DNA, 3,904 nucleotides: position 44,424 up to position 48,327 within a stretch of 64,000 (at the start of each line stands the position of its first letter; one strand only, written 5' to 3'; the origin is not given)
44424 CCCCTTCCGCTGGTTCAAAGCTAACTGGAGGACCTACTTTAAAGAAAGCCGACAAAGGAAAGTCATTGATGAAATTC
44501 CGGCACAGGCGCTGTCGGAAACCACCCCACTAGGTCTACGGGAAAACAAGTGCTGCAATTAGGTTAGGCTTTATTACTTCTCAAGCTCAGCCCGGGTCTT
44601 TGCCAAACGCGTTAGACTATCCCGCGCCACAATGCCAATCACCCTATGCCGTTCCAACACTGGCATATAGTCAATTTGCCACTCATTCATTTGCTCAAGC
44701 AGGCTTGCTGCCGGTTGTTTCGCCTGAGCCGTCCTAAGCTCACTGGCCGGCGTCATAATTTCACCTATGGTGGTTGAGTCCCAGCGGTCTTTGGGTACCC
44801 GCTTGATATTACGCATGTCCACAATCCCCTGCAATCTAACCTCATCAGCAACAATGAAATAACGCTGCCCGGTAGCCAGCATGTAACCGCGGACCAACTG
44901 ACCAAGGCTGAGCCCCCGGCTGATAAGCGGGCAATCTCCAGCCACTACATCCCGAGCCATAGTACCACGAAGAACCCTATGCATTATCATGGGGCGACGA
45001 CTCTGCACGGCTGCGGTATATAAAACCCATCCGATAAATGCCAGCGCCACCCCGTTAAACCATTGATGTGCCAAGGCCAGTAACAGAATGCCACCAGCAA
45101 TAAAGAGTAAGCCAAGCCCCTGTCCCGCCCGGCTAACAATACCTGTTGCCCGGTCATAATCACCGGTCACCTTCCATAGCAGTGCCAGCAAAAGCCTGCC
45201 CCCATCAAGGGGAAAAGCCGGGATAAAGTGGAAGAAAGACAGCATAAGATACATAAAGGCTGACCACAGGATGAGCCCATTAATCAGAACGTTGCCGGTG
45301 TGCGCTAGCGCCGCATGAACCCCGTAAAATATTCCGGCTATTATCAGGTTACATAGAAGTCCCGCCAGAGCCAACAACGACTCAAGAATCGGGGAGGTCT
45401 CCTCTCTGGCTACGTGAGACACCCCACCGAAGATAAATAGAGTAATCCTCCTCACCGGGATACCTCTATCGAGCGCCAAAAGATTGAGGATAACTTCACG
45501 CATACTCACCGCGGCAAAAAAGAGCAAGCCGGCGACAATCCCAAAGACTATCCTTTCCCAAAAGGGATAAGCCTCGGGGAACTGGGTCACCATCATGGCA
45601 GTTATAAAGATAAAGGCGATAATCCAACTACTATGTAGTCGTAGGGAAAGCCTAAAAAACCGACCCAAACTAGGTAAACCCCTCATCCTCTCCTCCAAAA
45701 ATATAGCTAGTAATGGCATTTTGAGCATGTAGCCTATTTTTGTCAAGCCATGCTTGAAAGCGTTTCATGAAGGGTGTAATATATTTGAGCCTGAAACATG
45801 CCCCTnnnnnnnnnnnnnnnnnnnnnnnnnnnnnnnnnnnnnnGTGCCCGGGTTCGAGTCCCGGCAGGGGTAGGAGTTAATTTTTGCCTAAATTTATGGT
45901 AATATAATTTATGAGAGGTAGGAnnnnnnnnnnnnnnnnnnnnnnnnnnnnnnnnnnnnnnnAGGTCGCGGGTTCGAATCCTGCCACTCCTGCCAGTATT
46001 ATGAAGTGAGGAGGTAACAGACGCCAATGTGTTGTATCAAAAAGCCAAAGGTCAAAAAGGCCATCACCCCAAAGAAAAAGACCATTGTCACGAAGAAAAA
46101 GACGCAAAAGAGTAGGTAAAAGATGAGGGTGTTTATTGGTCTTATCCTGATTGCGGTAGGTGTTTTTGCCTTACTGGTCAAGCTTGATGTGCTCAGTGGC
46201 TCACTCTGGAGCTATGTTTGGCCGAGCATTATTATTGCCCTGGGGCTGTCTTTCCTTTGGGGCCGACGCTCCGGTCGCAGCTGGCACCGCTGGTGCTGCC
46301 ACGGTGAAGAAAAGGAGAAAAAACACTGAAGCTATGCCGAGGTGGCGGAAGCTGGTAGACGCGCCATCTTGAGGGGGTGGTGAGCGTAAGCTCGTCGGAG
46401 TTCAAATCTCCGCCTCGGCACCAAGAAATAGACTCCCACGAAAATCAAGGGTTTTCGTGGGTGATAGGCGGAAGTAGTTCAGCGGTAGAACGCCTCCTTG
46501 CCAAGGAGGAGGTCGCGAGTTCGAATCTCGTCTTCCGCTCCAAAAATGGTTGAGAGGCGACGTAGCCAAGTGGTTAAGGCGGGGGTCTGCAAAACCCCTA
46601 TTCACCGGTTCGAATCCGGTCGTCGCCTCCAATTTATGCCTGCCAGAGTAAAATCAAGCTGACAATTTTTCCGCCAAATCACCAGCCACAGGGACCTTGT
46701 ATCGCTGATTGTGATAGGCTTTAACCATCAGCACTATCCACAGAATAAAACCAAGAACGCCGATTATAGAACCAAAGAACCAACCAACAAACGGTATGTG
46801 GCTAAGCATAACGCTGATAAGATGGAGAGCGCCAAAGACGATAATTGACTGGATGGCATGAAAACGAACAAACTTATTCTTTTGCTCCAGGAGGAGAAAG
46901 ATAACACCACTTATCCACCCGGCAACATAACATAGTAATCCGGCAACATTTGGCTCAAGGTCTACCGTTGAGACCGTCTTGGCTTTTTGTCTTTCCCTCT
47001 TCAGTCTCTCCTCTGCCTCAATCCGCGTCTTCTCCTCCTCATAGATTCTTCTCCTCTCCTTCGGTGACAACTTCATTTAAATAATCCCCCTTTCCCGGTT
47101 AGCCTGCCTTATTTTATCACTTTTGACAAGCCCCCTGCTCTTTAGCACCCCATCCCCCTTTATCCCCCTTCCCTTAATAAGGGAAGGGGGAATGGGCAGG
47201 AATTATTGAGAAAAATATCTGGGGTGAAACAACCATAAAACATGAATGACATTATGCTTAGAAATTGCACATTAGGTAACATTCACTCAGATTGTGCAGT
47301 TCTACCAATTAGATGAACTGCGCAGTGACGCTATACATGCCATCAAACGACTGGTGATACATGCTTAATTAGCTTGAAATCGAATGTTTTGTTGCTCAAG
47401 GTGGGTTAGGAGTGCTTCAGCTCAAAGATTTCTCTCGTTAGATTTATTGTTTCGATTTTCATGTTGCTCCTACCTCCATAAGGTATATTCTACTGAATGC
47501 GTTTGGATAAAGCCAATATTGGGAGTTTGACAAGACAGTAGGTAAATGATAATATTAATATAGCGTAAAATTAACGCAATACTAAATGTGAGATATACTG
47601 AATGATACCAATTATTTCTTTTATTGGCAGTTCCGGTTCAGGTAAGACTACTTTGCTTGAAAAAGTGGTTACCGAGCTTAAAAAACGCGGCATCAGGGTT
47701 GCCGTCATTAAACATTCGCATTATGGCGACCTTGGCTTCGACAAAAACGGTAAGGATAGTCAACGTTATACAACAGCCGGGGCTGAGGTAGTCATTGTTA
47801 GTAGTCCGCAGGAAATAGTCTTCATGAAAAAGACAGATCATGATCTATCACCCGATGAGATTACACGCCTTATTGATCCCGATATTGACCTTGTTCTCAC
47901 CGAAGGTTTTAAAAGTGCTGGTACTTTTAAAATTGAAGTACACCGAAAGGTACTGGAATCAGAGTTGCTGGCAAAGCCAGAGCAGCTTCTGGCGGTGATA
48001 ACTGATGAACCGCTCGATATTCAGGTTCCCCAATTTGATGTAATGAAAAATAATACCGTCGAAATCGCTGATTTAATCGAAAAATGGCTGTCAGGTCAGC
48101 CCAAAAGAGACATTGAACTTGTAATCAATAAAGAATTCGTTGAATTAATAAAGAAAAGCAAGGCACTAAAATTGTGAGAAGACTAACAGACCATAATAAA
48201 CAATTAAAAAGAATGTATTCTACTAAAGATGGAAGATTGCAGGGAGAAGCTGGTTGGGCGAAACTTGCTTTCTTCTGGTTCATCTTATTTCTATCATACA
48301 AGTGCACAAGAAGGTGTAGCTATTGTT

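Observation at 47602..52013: mobB - radical SAM/SPASM - bamB2 - mobB cassette: candidate maturation system for a tungsten aryl-CoA reductase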

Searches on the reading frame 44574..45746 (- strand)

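Call 3: search_protein_families(library=pfam, proteins=[window:44574-45746:-])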
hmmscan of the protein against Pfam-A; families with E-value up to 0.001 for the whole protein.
window:44574-45746:- (390 aa): 2 families
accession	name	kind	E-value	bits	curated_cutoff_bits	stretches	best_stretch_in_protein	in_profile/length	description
PF02163.28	Peptidase_M50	-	6.7e-08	32.6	27.2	1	156-213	160-219/221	Peptidase family M50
PF00571.33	CBS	-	1.6e-07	32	24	0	327-380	1-53/57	CBS domain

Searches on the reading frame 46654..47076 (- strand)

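Call 3: search_protein_families(library=pfam, proteins=[window:46654-47076:-])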
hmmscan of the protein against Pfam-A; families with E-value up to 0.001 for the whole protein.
window:46654-47076:- (140 aa): 1 family
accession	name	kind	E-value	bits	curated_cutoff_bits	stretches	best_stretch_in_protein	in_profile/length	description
PF09685.15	DUF4870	-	2.8e-07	31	25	1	45-131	14-103/107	Domain of unknown function (DUF4870)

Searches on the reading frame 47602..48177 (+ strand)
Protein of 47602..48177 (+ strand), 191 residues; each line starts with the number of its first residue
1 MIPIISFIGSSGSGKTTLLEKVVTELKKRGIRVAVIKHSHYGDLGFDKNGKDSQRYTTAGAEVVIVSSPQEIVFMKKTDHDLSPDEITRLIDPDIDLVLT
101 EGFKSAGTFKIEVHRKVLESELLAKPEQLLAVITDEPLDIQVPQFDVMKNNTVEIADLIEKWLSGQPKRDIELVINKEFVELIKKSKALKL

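Call 3: search_protein_families(library=pfam, proteins=[window:47602-48177:+])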
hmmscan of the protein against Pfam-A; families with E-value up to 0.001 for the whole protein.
window:47602-48177:+ (191 aa): 7 families
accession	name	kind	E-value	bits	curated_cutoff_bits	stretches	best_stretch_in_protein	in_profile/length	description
PF03205.20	MobB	-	1.2e-38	132.5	26.6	1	4-135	1-133/133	Molybdopterin guanine dinucleotide synthesis protein B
PF02492.25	cobW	-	2.5e-05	24.4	20.7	1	4-48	2-44/180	CobW/HypB/UreG, nucleotide-binding domain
PF03308.22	MeaB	-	4.7e-05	23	23.1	1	5-36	36-67/273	Methylmalonyl Co-A mutase-associated GTPase MeaB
PF03266.21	NTPase_1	-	0.00024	21.5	23.9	1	9-34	6-31/168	NTPase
PF25199.1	nSTAND_NTPase5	-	0.00046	20.5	34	0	5-40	44-80/145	Novel STAND NTPase 5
PF13401.12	AAA_22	-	0.00061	20.5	27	1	4-87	7-50/130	AAA domain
PF13191.12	AAA_16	-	0.00076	20.5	32.6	1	8-41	30-63/167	AAA ATPase domain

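Call 4: search_protein_families(library=ncbifam, proteins=[window:47602-48177:+])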
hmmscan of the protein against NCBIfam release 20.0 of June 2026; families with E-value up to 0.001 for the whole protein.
window:47602-48177:+ (191 aa): 17 families
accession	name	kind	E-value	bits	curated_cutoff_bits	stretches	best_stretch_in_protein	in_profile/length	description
NF011056.0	PRK14489.1-1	equivalog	1.6e-38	132.8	379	1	2-162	203-353/363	bifunctional molybdenum cofactor guanylyltransferase MobA/molybdopterin-guanine dinucleotide biosynthesis adaptor protein MobB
TIGR00176.1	mobB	equivalog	1.7e-36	125.6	76.2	1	4-162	1-155/155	molybdopterin-guanine dinucleotide biosynthesis protein B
NF011060.0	PRK14491.1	equivalog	1e-34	120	532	1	2-179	11-190/598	bifunctional molybdopterin-guanine dinucleotide biosynthesis adaptor protein MobB/molybdopterin molybdotransferase MoeA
NF008021.0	PRK10751.1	equivalog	2.4e-31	109.1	204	1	1-165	5-171/174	molybdopterin-guanine dinucleotide biosynthesis protein MobB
NF011057.0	PRK14489.1-2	subfamily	2e-28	99.7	541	1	5-164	205-362/363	bifunctional molybdenum cofactor guanylyltransferase MobA/molybdopterin-guanine dinucleotide biosynthesis adaptor protein MobB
NF011066.0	PRK14495.1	equivalog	4.9e-21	75.3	596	1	5-161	4-158/452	putative molybdopterin-guanine dinucleotide biosynthesis protein MobB/unknown domain fusion protein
NF011059.0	PRK14490.1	equivalog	1.3e-19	70.6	354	1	5-167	14-176/374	bifunctional molybdenum cofactor guanylyltransferase MobA/molybdopterin-guanine dinucleotide biosynthesis adaptor protein MobB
NF011063.0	PRK14494.1-2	equivalog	6.8e-18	65.2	258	1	4-110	3-105/227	putative molybdopterin-guanine dinucleotide biosynthesis protein MobB/FeS domain-containing protein protein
NF011062.0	PRK14494.1-1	equivalog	1.2e-13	51.2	323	1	4-106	3-96/231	putative molybdopterin-guanine dinucleotide biosynthesis protein MobB/FeS domain-containing protein protein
NF011064.0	PRK14494.1-3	equivalog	6.6e-12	45.3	418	1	5-107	4-97/244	putative molybdopterin-guanine dinucleotide biosynthesis protein MobB/FeS domain-containing protein protein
NF011065.0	PRK14494.1-4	equivalog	9.6e-12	44.8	287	1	5-147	13-146/244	putative molybdopterin-guanine dinucleotide biosynthesis protein MobB/FeS domain-containing protein protein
NF011061.0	PRK14493.1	equivalog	9e-11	41.8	215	1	4-138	3-115/274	molybdopterin synthase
TIGR00073.1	hypB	equivalog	1.7e-06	27.6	121.2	1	4-72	32-92/217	hydrogenase nickel incorporation protein HypB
NF041053.1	CobW_rel_Se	equivalog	6.4e-06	26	180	1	4-55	3-53/195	CobW-related selenoprotein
TIGR00750.1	lao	equivalog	2.8e-05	23.4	240.75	1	4-36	36-68/300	methylmalonyl Co-A mutase-associated GTPase MeaB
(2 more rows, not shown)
